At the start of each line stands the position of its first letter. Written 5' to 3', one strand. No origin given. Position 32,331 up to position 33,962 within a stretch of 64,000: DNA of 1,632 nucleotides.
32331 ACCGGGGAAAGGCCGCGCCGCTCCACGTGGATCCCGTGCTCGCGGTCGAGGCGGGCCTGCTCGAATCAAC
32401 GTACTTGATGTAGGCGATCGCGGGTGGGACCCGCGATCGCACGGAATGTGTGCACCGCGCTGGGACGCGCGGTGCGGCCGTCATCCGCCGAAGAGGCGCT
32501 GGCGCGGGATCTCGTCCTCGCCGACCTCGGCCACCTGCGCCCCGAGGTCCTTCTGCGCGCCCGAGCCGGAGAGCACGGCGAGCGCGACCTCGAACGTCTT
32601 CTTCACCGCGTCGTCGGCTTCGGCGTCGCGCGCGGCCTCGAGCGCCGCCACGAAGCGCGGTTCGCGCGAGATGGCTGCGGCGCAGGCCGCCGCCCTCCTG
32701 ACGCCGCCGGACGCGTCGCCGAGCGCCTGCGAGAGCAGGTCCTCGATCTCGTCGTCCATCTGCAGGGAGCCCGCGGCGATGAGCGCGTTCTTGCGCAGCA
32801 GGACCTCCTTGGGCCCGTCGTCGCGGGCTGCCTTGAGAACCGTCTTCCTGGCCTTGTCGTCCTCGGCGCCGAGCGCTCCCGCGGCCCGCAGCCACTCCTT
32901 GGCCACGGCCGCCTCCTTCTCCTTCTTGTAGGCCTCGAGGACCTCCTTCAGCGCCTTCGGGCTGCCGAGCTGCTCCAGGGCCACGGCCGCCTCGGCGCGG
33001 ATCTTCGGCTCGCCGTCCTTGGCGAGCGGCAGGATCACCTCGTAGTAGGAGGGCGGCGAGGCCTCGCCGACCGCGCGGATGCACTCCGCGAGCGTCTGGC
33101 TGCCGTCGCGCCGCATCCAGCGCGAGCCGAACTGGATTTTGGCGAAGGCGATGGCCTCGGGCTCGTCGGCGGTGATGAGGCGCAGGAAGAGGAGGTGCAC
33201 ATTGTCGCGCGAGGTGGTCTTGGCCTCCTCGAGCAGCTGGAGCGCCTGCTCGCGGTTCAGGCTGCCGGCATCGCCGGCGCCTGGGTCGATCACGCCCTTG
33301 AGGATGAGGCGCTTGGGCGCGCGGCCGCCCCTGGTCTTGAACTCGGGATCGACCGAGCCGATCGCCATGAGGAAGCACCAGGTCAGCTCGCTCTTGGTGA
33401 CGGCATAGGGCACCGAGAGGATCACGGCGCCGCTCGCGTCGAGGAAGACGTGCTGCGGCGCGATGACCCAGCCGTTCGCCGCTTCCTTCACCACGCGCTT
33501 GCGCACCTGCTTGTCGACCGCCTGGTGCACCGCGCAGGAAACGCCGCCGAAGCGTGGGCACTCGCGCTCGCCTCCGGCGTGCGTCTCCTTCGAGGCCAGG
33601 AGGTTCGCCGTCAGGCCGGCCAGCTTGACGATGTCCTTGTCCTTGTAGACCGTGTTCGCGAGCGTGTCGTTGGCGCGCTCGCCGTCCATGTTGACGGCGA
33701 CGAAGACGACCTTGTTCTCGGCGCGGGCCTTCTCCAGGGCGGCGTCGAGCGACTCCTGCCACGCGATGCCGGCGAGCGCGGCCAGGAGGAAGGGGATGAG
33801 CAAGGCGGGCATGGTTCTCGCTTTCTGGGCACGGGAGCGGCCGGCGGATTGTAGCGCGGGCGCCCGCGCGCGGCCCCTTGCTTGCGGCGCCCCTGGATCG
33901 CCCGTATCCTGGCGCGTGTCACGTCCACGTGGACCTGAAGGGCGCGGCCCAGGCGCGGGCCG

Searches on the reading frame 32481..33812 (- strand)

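Call 3: search_protein_families(library=pfam, proteins=[window:32484-33812:-], max_evalue=0.01)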
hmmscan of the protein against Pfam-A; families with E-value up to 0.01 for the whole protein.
seq(443 aa): 2 families
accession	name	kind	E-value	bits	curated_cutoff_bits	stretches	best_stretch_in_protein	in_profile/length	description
PF13646.12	HEAT_2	-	1.3e-18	67.5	27.7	3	241-305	17-81/88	HEAT repeats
PF03190.21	Thioredox_DsbH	-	0.0049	17.3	27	0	13-64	17-68/163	Protein of unknown function, DUF255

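Call 6: search_protein_families(library=ncbifam, proteins=[window:32484-33812:-], max_evalue=0.01)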
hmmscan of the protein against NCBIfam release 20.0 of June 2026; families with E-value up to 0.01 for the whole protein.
seq(443 aa): 2 families
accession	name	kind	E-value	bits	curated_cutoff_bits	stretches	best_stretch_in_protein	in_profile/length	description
NF010374.0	PRK13800.1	equivalog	4.3e-07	28.6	1196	2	236-378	758-894/898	fumarate reductase/succinate dehydrogenase flavoprotein subunit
NF045915.1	PhycobilmeDegNblB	equivalog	7.9e-05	22.3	300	1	244-306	150-211/214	phycobilisome degradation protein NblB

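Call 79: search_protein_families(library=pfam, proteins=[window:32481-33812:-], max_evalue=0.001)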
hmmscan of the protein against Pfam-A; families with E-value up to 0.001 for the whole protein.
window:32481-33812:- (443 aa): 1 family
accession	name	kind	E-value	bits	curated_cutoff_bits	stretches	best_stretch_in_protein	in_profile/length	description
PF13646.12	HEAT_2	-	1.3e-18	67.5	27.7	3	241-305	17-81/88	HEAT repeats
